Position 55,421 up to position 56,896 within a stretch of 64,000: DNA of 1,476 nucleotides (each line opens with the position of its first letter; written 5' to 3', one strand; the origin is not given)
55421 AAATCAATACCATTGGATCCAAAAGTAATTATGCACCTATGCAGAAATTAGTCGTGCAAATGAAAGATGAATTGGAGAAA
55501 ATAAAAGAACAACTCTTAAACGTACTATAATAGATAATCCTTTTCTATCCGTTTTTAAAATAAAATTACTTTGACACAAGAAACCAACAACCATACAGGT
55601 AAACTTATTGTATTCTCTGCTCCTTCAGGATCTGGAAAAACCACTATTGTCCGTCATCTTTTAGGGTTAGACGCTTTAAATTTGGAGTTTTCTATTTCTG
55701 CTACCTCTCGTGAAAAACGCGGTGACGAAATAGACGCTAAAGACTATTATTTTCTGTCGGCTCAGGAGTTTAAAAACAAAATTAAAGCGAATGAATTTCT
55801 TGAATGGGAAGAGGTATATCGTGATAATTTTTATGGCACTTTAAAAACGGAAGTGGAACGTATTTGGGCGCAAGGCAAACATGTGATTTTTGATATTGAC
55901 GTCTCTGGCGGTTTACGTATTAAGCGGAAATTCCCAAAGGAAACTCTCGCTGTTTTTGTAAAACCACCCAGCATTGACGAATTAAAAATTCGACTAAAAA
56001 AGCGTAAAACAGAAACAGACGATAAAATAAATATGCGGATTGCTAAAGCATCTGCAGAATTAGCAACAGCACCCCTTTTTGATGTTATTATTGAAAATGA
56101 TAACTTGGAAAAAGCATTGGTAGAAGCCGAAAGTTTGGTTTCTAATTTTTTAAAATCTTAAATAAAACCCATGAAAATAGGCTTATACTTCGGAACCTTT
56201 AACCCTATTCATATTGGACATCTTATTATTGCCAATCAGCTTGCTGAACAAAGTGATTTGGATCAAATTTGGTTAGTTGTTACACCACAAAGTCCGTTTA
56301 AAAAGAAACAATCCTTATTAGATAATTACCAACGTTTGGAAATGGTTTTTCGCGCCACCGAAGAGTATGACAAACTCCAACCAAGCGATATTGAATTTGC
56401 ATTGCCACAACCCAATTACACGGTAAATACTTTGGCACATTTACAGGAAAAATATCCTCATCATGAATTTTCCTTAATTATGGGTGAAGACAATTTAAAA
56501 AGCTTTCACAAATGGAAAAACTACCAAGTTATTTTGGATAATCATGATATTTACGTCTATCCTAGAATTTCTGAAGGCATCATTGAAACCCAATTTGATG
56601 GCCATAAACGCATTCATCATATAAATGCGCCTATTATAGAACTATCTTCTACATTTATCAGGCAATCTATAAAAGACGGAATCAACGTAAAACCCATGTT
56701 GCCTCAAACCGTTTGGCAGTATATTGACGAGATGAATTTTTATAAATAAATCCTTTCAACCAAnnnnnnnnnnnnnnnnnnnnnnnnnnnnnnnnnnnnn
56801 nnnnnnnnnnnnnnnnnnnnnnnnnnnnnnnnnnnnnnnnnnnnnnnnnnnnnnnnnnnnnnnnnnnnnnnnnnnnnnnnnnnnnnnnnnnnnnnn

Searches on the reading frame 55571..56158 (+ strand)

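Call 13: search_protein_families(library=pfam, proteins=[window:55571-56158:+], max_evalue=0.001)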
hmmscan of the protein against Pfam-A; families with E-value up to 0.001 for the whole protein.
window:55571-56158:+ (196 aa): 2 families
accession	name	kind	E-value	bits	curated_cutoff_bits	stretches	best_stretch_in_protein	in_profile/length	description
PF00625.27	Guanylate_kin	-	7.6e-46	156.5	25.2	1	10-190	2-179/182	Guanylate kinase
PF13238.12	AAA_18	-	0.00025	21.9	29.4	1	13-153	1-119/128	AAA domain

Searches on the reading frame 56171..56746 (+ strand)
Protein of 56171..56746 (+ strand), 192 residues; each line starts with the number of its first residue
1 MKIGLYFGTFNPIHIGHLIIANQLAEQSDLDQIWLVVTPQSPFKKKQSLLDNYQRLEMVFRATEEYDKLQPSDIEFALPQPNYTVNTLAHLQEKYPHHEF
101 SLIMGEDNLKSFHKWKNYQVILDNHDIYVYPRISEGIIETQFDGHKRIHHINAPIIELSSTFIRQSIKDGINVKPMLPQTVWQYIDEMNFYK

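Call 13: search_protein_families(library=pfam, proteins=[window:56171-56746:+], max_evalue=0.001)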
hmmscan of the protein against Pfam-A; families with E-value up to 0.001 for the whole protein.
window:56171-56746:+ (192 aa): 1 family
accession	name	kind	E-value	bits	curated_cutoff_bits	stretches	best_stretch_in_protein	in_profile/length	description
PF01467.32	CTP_transf_like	-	2.2e-21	76.9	21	1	5-165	1-132/133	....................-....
